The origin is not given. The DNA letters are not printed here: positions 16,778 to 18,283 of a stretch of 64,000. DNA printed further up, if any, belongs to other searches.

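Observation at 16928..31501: Nine-gene synthase-dependent exopolysaccharide-type cluster with a non-canonical parts list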

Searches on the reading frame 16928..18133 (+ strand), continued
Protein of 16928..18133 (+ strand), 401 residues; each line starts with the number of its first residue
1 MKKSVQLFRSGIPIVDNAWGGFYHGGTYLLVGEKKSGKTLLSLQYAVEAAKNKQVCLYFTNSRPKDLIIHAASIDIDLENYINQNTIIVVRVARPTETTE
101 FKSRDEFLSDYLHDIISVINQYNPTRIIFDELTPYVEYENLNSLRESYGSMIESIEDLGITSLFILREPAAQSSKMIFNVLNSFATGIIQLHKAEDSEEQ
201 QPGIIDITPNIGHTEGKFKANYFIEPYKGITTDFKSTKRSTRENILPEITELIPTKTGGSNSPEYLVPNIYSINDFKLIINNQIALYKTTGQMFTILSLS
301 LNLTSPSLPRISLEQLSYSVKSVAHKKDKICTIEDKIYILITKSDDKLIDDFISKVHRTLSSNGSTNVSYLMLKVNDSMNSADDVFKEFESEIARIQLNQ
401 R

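Call 42: fold_search(model_id=the predicted structure, library=pdb)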
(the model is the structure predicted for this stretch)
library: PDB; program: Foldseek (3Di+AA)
matches with E <= 10: 1864; with E <= 0.001: 631
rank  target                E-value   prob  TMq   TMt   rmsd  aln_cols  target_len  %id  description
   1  8zn6_I                1.1e-12  1.00  0.44  0.38  12.5       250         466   20  Crystal Structure of Designed Clock Protein KaiC (released 2025-04-16)
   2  8zn6_H                1.2e-12  1.00  0.45  0.39  24.6       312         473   20  Crystal Structure of Designed Clock Protein KaiC (released 2025-04-16)
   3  3s1a_C                1.7e-12  1.00  0.44  0.36   5.4       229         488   19  Crystal structure of the phosphorylation-site double mutant S431E/T432E of the KaiC circadian clock protein (released 2011-09-21)
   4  4ijm_B                2.2e-12  1.00  0.44  0.37   5.4       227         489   19  Crystal structure of circadian clock protein KaiC A422V mutant (released 2013-02-13)
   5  7s67_A                2.6e-12  1.00  0.43  0.37   5.6       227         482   19  Extended conformation of daytime state KaiC (released 2021-09-22)
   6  4tlc_B                3.1e-12  1.00  0.43  0.72   4.2       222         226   18  Crystal structure of N-terminal C1 domain of KaiC (released 2015-07-01)
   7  7dy2_B                3.1e-12  1.00  0.42  0.37   5.1       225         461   19  Crystal Structure of Cyanobacterial Circadian Clock Protein KaiC (released 2022-04-27)
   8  7s65_A                3.3e-12  1.00  0.43  0.38   5.7       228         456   20  Compressed conformation of nighttime state KaiC (released 2021-09-22)
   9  3k0f_B                3.3e-12  1.00  0.42  0.35   5.8       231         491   19  Crystal structure of the phosphorylation-site double mutant T426A/T432A of the KaiC circadian clock protein (released 2010-03-31)
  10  8jon_A                3.9e-12  1.00  0.44  0.37   5.5       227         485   19  Structure of a synthetic circadian clock protein KaiC mutant of cyanobacteria Synechococcus elongatus PCC 7942 (released 2024-06-12)
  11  3s1a_A                3.9e-12  1.00  0.43  0.35   5.9       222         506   18  Crystal structure of the phosphorylation-site double mutant S431E/T432E of the KaiC circadian clock protein (released 2011-09-21)
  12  2gbl_B                4.1e-12  1.00  0.44  0.37   4.2       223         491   18  Crystal Structure of Full Length Circadian Clock Protein KaiC with Phosphorylation Sites (released 2007-01-23)
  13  4tlb_E                4.1e-12  1.00  0.42  0.71   4.5       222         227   17  Crystal structure of N-terminal C1 domain of KaiC (released 2015-07-01)
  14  4tlc_F                4.4e-12  1.00  0.42  0.73   4.1       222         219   18  Crystal structure of N-terminal C1 domain of KaiC (released 2015-07-01)
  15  3k0f_C                4.4e-12  1.00  0.43  0.36   5.4       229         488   19  Crystal structure of the phosphorylation-site double mutant T426A/T432A of the KaiC circadian clock protein (released 2010-03-31)
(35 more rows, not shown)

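Call 50: list_cluster_members(proteins=[L080:8980-9666:-, L080:7033-8310:-, L080:4891-6459:-, L080:14266-15906:+, L080:11274-14219:+, L081:11668-12999:+, L081:1142-4555:+, L081:13489-15363:+, L081:394-786:-, L082:11582-12202:+])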
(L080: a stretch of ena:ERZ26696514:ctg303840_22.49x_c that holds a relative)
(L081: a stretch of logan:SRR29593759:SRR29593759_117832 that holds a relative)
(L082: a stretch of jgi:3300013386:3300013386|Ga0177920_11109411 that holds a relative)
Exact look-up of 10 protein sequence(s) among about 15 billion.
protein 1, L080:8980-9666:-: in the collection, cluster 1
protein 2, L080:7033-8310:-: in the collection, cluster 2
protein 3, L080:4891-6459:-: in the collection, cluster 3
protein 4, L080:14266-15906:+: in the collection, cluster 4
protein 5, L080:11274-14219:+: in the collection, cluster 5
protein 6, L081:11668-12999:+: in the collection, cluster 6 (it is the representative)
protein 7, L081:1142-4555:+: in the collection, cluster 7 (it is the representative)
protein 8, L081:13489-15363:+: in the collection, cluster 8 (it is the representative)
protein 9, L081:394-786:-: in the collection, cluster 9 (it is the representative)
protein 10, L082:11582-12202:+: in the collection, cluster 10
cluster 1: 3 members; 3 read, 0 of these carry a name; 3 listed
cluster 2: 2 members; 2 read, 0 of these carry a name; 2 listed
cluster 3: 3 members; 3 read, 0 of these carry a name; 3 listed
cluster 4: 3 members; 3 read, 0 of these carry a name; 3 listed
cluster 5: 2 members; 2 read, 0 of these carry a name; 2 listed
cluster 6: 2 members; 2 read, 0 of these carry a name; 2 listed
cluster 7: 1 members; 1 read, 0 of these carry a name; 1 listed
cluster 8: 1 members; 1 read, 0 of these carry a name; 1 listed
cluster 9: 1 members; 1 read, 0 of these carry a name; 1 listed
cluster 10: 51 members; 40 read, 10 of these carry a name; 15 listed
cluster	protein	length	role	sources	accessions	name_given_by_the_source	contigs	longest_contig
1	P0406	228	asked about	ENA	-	-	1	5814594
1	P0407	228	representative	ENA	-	-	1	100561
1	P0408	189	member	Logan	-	-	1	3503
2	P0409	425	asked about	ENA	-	-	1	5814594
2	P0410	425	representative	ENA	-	-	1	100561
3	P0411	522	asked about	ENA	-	-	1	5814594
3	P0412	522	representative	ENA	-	-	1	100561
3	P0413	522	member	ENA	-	-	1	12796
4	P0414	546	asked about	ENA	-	-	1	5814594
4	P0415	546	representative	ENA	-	-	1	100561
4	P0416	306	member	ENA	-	-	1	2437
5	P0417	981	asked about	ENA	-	-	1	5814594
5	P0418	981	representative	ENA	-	-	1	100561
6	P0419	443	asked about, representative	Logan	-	-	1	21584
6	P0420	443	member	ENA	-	-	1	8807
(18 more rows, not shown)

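Call 52: find_encoding_contigs(protein=P0325, flank=10000, max_places=2)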
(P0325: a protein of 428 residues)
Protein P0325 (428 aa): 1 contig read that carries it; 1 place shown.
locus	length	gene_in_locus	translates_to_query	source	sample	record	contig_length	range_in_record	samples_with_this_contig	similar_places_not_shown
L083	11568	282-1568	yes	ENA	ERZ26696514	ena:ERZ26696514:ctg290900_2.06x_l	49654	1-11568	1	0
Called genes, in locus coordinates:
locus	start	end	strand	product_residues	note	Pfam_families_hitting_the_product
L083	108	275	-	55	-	-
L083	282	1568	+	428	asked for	PF06745:ATPase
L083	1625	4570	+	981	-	PF13428:TPR_14 (faint), PF13431:TPR_17 (faint), PF14559:TPR_19 (faint), PF14561:TPR_20 (faint)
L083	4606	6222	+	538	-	PF13506:Glyco_transf_21, PF00535:Glycos_transf_2, PF10111:Glyco_tranf_2_2 (weak), PF13641:Glyco_tranf_2_3, PF01644:Chitin_synth_1 (faint), PF03142:Chitin_synth_2, PF13632:Glyco_trans_2_3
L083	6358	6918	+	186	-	-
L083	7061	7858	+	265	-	-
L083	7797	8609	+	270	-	-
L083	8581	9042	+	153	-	-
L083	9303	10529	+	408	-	-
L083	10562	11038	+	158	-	-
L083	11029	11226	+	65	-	-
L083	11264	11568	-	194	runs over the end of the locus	PF02585:PIG-L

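Call 53: find_encoding_contigs(protein=P0268, flank=10000, max_places=2)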
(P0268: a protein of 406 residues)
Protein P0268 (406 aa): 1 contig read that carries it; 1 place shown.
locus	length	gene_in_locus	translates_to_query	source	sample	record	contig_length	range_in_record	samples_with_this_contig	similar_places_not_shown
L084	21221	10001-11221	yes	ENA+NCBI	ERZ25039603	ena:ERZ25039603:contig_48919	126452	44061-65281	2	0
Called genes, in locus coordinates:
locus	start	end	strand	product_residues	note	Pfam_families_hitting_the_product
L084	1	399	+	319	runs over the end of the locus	PF26233:NicX, PF02073:Peptidase_M29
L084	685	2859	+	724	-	PF00580:UvrD-helicase, PF13245:AAA_19, PF13604:AAA_30 (faint), PF13361:UvrD_C, PF13538:UvrD_C_2, PF21196:PcrA_UvrD_tudor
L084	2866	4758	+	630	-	PF00474:SSF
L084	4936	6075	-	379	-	PF00209:SNF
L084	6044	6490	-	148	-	PF00209:SNF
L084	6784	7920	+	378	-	PF08239:SH3_3, PF18348:SH3_16, PF00877:NLPC_P60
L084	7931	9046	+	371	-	PF02746:MR_MLE_N, PF13378:MR_MLE_C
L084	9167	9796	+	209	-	PF04116:FA_hydroxylase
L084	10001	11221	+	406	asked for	PF06745:ATPase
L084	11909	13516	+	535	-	PF00989:PAS (faint), PF13188:PAS_8 (faint), PF13426:PAS_9, PF08447:PAS_3 (weak)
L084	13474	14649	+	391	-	PF00512:HisKA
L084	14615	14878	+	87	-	-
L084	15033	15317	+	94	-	PF00072:Response_reg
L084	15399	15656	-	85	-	-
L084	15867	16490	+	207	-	PF01726:LexA_DNA_bind, PF13730:HTH_36 (weak), PF00717:Peptidase_S24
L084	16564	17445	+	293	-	PF07934:OGG_N, PF00730:HhH-GPD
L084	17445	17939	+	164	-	PF02870:Methyltransf_1N, PF01035:DNA_binding_1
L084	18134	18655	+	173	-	PF01894:YjbQ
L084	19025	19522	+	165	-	PF04542:Sigma70_r2, PF08281:Sigma70_r4_2, PF04545:Sigma70_r4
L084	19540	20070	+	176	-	-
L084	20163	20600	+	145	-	-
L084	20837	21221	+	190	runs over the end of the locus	-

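Call 54: find_encoding_contigs(protein=P0276, flank=10000, max_places=2)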
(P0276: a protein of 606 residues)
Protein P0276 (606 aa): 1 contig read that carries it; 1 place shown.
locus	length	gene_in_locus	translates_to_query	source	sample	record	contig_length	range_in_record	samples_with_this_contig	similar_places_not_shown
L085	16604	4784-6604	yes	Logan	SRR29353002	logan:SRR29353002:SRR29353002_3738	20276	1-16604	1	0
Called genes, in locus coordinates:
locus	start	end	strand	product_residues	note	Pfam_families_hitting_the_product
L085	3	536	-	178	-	?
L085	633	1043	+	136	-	PF01641:SelR, PF03226:Yippee-Mis18 (weak)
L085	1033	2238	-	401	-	PF18130:ATPgrasp_N (faint), PF13535:ATP-grasp_4 (faint)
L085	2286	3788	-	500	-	PF00883:Peptidase_M17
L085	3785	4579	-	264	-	PF00756:Esterase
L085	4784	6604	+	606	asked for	PF06745:ATPase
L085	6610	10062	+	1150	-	PF07719:TPR_2 (faint), PF13371:TPR_9 (faint), PF13424:TPR_12 (faint), PF13428:TPR_14 (faint), PF13432:TPR_16 (weak), PF14561:TPR_20 (faint), PF23914:TPR_CcmH_CycH (faint), PF14559:TPR_19, +6 more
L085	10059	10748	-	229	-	PF00455:DeoRC (faint), PF06026:Rib_5-P_isom_A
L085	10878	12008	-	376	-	PF00712:DNA_pol3_beta, PF02767:DNA_pol3_beta_2, PF02768:DNA_pol3_beta_3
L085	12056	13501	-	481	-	PF11638:DnaA_N, PF00308:Bac_DnaA, PF01695:IstB_IS21 (weak), PF22688:Hda_lid (faint), PF08299:Bac_DnaA_C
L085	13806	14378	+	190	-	PF02620:YceD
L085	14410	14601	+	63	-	PF01783:Ribosomal_L32p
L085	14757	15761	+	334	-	PF02504:FA_synthesis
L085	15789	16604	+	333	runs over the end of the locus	PF00108:Thiolase_N (weak), PF08545:ACP_syn_III, PF08541:ACP_syn_III_C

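Call 79: list_cluster_members(proteins=[P0242, P0244, P0245, P0246, P0247, P0248, P0249, P0255, P0275, P0285])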
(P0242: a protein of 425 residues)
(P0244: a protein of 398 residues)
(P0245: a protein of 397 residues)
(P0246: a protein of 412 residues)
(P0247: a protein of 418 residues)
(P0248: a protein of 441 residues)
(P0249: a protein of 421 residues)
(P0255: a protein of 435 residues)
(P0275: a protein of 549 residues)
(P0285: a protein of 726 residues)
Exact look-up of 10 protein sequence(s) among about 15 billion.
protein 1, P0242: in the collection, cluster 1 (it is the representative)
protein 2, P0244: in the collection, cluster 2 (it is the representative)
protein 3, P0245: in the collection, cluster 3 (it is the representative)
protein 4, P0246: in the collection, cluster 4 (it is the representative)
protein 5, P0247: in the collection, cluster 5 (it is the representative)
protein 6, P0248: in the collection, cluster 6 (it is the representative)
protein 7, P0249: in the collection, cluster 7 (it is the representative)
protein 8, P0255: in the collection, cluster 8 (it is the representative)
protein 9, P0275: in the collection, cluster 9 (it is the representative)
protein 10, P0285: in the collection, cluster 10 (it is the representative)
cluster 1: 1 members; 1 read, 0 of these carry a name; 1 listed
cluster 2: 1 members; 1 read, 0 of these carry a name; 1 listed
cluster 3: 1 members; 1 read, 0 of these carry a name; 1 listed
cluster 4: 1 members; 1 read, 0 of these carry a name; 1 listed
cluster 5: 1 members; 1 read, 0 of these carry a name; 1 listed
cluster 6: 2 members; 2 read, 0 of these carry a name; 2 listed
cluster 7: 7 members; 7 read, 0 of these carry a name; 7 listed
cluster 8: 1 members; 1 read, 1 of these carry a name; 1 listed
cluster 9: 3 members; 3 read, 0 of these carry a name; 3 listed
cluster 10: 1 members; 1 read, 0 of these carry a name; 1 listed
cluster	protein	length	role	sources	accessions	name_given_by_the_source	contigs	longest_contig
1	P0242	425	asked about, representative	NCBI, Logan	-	-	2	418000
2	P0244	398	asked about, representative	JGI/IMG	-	-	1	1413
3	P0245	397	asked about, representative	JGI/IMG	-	-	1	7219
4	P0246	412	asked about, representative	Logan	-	-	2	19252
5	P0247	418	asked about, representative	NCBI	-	-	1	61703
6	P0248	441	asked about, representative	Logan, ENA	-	-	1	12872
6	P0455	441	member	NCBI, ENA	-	-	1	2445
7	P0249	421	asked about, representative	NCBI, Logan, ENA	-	-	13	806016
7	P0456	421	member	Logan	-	-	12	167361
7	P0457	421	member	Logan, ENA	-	-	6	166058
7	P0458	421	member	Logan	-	-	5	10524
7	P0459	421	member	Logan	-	-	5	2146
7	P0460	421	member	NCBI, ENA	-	-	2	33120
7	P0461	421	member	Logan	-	-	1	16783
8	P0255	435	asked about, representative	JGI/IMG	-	circadian clock protein KaiC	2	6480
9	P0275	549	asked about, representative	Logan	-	-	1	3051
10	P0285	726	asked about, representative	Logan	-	-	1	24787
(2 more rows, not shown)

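Call 96: find_encoding_contigs(protein=P0249, flank=10000, max_places=1)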
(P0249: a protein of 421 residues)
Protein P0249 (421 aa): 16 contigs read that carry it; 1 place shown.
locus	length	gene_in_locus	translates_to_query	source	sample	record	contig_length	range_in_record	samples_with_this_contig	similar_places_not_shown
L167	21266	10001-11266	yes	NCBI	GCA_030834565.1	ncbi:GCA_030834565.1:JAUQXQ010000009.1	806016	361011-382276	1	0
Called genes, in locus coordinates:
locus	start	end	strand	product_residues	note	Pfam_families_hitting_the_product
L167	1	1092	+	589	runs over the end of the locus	PF00501:AMP-binding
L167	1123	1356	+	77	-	-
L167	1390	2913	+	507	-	PF03062:MBOAT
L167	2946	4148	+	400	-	PF08239:SH3_3, PF18348:SH3_16, PF00877:NLPC_P60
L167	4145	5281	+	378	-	PF02746:MR_MLE_N (weak), PF13378:MR_MLE_C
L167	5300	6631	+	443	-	PF00675:Peptidase_M16, PF05193:Peptidase_M16_C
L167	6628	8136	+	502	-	PF00675:Peptidase_M16, PF05193:Peptidase_M16_C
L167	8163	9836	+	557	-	PF02927:CelD_N, PF00759:Glyco_hydro_9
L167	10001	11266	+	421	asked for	PF06745:ATPase, PF01637:ATPase_2 (faint)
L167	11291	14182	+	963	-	PF00515:TPR_1 (faint), PF13174:TPR_6 (faint), PF13371:TPR_9 (faint), PF14561:TPR_20 (faint), PF21033:RMD1-3 (faint), PF23914:TPR_CcmH_CycH (faint), PF14559:TPR_19 (weak), PF13432:TPR_16 (weak), +9 more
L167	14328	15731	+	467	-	PF13506:Glyco_transf_21, PF13641:Glyco_tranf_2_3, PF00535:Glycos_transf_2, PF10111:Glyco_tranf_2_2, PF01644:Chitin_synth_1 (faint), PF03142:Chitin_synth_2, PF13632:Glyco_trans_2_3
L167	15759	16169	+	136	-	-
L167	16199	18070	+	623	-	PF01522:Polysacc_deac_1 (weak)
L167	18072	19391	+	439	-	-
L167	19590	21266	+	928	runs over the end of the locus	PF08448:PAS_4 (faint), PF13188:PAS_8 (faint), PF08447:PAS_3 (faint), PF13426:PAS_9 (weak), PF00989:PAS (weak), PF00512:HisKA (weak), PF00072:Response_reg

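Call 97: find_encoding_contigs(protein=P0263, flank=10000, max_places=1)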
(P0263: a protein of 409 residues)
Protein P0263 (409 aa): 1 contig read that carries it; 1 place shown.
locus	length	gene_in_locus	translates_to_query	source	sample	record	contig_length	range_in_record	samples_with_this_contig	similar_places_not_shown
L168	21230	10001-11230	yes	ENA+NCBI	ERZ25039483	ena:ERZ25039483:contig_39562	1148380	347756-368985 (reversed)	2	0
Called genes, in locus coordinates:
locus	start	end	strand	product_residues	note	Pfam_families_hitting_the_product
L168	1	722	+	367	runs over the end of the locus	PF01075:Glyco_transf_9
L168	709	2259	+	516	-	PF02541:Ppx-GppA, PF21447:Ppx-GppA_III, PF01966:HD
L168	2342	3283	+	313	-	PF02016:Peptidase_S66, PF17676:Peptidase_S66C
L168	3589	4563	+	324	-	PF04055:Radical_SAM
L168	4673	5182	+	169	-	PF13525:YfiO (weak), PF13174:TPR_6 (faint)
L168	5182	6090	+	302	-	PF01882:DUF58, PF13519:VWA_2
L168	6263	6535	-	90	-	PF00166:Cpn10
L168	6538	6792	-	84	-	PF00462:Glutaredoxin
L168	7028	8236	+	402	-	PF06347:SH3_4 (faint), PF08239:SH3_3, PF18348:SH3_16, PF08239:SH3_3 (weak), PF00877:NLPC_P60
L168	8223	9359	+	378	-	PF02746:MR_MLE_N, PF13378:MR_MLE_C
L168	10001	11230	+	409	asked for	PF06745:ATPase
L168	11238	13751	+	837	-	PF00989:PAS (faint), PF13188:PAS_8 (faint), PF13426:PAS_9 (weak), PF00512:HisKA, PF00072:Response_reg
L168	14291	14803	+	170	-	-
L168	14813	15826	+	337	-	PF01073:3Beta_HSD, PF01370:Epimerase, PF02719:Polysacc_synt_2, PF04321:RmlD_sub_bind, PF07993:NAD_binding_4, PF16363:GDP_Man_Dehyd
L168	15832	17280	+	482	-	PF10531:SLBB, PF22461:SLBB_2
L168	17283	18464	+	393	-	PF02706:Wzz (weak)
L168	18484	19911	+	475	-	PF01943:Polysacc_synt, PF13440:Polysacc_synt_3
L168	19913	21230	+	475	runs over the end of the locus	PF04932:Wzy_C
